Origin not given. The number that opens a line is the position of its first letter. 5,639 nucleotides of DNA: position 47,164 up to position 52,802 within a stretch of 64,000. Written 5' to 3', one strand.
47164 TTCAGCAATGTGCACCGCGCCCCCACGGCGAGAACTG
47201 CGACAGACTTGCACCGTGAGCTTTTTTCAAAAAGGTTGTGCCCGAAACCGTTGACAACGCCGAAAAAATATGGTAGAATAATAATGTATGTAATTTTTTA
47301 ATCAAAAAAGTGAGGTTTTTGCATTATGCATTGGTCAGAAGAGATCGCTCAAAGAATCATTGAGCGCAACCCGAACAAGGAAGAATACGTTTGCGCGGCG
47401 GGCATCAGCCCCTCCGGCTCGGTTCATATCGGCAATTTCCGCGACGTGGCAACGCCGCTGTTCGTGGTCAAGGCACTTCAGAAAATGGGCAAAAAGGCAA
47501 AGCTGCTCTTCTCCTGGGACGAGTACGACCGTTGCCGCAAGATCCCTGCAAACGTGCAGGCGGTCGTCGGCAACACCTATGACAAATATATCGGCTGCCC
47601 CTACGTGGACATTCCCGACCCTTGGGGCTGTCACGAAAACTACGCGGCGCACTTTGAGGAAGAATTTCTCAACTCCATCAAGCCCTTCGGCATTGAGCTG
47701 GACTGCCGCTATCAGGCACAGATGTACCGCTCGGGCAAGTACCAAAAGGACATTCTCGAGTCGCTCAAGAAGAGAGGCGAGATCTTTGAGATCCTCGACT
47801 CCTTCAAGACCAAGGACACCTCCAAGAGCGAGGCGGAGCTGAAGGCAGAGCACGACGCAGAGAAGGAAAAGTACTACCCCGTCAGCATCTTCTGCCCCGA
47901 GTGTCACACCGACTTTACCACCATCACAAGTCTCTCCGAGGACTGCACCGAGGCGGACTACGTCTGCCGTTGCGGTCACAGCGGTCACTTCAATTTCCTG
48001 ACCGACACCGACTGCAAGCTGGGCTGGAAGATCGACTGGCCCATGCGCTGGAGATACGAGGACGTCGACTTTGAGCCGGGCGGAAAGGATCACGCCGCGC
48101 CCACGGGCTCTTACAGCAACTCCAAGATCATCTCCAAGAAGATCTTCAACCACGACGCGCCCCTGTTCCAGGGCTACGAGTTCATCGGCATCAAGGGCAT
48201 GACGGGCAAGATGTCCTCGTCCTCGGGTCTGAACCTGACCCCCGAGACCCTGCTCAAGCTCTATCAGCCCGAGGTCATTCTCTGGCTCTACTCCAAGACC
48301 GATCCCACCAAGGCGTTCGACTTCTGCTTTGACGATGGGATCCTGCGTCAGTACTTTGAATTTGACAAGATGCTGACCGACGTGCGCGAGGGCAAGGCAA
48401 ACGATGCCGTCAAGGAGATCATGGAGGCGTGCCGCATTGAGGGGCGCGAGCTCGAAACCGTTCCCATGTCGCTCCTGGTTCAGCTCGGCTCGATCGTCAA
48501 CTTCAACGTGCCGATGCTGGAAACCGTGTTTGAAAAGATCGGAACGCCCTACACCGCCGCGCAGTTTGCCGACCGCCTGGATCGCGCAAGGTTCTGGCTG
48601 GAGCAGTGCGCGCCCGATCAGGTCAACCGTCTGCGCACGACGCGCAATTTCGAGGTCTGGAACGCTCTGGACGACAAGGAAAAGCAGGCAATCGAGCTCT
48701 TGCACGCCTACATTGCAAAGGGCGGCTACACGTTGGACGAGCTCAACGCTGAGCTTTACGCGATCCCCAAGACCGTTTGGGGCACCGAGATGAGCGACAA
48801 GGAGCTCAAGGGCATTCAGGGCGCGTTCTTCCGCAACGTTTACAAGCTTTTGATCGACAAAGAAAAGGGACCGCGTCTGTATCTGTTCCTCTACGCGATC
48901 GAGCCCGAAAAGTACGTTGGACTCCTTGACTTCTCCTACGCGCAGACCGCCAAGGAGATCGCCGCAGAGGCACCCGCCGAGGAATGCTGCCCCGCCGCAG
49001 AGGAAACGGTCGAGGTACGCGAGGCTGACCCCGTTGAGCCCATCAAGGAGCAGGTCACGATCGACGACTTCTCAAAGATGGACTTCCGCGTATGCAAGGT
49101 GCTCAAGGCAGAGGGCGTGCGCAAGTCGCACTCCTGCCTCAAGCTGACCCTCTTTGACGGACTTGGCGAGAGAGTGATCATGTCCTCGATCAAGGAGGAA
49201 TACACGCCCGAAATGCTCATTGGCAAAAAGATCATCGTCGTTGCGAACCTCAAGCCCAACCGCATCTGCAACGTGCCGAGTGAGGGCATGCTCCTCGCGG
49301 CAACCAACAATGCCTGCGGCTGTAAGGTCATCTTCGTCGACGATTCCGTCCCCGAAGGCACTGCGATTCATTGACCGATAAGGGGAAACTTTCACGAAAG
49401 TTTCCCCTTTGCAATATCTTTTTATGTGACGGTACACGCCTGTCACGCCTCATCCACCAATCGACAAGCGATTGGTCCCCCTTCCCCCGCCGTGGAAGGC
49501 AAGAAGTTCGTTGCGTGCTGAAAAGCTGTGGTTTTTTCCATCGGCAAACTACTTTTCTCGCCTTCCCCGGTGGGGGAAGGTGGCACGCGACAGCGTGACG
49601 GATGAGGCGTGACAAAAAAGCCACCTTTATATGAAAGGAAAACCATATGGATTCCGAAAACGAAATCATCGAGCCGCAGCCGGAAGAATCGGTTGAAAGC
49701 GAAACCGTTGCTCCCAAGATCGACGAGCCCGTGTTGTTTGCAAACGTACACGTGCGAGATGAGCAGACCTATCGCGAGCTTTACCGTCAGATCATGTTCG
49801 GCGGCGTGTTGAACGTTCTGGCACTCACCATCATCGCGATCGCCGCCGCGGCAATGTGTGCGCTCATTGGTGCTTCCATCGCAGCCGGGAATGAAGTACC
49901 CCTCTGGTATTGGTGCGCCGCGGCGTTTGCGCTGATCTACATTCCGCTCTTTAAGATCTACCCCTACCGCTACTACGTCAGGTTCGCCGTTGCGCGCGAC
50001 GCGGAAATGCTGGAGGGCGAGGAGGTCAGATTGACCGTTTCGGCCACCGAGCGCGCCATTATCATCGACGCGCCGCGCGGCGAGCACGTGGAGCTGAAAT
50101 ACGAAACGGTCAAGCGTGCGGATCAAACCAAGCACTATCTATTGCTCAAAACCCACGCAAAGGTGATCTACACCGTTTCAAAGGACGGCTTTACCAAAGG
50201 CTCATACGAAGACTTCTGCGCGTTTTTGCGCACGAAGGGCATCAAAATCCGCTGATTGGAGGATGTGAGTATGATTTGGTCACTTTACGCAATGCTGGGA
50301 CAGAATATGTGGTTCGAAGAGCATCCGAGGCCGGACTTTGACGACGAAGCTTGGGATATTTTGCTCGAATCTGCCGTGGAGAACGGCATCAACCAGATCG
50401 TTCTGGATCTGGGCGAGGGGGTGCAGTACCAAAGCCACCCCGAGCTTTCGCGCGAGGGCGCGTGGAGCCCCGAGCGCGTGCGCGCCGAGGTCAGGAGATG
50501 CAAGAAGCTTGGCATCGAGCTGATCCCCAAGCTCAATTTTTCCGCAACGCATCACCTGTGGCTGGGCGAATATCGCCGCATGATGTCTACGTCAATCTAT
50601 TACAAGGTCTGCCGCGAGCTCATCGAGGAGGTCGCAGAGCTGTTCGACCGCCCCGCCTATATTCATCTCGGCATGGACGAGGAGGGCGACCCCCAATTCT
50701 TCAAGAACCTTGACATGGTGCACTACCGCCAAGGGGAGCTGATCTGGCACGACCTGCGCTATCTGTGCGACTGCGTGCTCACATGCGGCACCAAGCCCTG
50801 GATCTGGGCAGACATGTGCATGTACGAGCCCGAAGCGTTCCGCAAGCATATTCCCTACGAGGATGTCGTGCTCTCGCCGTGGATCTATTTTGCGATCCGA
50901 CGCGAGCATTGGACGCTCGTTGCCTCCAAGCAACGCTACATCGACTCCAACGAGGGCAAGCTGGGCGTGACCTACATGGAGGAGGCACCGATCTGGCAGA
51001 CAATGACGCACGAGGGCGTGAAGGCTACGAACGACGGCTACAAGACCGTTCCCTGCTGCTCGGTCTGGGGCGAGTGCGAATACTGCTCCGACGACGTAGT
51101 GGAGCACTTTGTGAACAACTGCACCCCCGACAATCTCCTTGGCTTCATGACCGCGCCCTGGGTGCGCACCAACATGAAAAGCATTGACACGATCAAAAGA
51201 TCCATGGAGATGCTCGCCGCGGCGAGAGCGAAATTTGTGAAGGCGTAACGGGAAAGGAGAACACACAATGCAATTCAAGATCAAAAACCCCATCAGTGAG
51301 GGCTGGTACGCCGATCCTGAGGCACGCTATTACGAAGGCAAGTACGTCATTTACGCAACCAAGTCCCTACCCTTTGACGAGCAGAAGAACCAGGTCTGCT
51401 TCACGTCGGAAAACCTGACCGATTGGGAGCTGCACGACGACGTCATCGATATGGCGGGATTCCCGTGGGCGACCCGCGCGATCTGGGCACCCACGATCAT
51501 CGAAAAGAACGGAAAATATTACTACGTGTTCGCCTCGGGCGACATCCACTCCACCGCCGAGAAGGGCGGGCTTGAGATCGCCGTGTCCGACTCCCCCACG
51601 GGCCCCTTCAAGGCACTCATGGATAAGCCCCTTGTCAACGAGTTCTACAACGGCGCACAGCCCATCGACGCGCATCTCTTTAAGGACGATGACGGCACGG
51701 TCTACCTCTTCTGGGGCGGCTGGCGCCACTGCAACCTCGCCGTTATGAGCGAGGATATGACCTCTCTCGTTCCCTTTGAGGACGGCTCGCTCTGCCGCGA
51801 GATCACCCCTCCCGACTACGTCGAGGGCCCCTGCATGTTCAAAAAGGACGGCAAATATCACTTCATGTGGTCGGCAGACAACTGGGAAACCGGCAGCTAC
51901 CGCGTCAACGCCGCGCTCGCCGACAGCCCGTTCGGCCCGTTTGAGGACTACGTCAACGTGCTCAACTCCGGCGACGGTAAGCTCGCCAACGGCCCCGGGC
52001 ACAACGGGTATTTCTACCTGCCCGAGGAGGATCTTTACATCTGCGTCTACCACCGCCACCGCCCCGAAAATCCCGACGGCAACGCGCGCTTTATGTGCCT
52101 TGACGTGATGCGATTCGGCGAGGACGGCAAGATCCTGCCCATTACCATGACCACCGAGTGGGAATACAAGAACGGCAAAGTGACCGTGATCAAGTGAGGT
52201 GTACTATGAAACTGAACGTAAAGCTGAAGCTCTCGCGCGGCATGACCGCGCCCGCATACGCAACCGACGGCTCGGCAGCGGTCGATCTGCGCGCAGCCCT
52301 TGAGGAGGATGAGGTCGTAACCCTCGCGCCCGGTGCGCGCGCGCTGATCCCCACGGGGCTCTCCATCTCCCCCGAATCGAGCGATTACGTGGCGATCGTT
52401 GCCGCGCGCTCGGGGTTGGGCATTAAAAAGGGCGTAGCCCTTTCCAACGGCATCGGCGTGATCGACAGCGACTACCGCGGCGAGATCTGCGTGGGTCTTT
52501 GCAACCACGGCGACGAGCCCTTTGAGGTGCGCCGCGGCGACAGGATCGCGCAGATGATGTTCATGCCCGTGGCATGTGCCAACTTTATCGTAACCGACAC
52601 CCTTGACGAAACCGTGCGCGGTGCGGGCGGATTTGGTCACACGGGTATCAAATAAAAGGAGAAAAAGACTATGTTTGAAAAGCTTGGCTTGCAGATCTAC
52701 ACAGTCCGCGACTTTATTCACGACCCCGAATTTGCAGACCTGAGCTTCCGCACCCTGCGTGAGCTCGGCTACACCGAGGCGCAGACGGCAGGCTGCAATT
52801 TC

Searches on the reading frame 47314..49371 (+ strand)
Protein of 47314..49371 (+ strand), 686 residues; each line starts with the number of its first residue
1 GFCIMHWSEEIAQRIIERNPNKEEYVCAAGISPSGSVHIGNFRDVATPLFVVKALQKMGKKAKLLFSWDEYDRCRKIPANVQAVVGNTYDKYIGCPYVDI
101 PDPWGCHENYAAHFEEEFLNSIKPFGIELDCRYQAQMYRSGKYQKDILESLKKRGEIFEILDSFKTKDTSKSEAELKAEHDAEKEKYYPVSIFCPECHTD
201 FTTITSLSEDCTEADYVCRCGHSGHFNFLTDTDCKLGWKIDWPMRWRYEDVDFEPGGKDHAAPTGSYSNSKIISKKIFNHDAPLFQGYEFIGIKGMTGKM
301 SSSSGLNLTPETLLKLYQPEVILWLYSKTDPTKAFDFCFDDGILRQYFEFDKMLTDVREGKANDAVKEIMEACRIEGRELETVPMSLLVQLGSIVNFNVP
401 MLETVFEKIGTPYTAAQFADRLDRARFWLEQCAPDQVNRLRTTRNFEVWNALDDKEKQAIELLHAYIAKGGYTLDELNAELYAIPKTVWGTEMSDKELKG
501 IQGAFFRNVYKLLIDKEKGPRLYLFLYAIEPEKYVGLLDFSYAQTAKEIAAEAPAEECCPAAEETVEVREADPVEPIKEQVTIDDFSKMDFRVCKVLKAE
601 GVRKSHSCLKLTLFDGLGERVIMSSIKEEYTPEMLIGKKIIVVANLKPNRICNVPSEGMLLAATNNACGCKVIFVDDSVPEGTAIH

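Call 45: search_protein_families(library=pfam, proteins=[window:47314-49371:+], max_evalue=0.00001)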
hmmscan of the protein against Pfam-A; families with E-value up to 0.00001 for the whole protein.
window:47314-49371:+ (686 aa): 2 families
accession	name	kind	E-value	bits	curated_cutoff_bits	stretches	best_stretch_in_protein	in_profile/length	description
PF01921.24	tRNA-synt_1f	-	3.6e-107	358.8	27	1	5-364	1-348/360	tRNA synthetases class I (K)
PF01588.26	tRNA_bind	-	2.9e-16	59.8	27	1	591-683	1-95/96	Putative tRNA binding domain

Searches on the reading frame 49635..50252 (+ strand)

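Call 45: search_protein_families(library=pfam, proteins=[window:49635-50252:+], max_evalue=0.00001)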
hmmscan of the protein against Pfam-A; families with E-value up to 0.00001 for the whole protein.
window:49635-50252:+ (206 aa): 1 family
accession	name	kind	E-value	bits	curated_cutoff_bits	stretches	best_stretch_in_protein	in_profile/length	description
PF14317.12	YcxB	-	3.1e-07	30.5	23.3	1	138-197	2-60/61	YcxB-like protein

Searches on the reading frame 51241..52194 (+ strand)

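Call 45: search_protein_families(library=pfam, proteins=[window:51241-52194:+], max_evalue=0.00001)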
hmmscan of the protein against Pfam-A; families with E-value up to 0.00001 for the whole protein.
window:51241-52194:+ (318 aa): 1 family
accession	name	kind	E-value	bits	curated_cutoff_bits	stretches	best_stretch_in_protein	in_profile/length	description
PF04616.20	Glyco_hydro_43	-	2.1e-48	165.6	32.2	1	14-297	1-287/288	Glycosyl hydrolases family 43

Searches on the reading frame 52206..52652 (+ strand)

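Call 50: search_protein_families(library=pfam, proteins=[window:52206-52652:+], max_evalue=0.00001)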
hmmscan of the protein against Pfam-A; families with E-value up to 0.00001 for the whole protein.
window:52206-52652:+ (149 aa): 2 families
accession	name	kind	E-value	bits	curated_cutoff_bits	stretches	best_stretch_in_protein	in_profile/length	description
PF00692.24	dUTPase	-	2.7e-26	92.3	22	1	14-147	4-129/129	dUTPase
PF22769.1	DCD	-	1.4e-10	41.9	27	1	32-120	65-151/153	dCTP deaminase-like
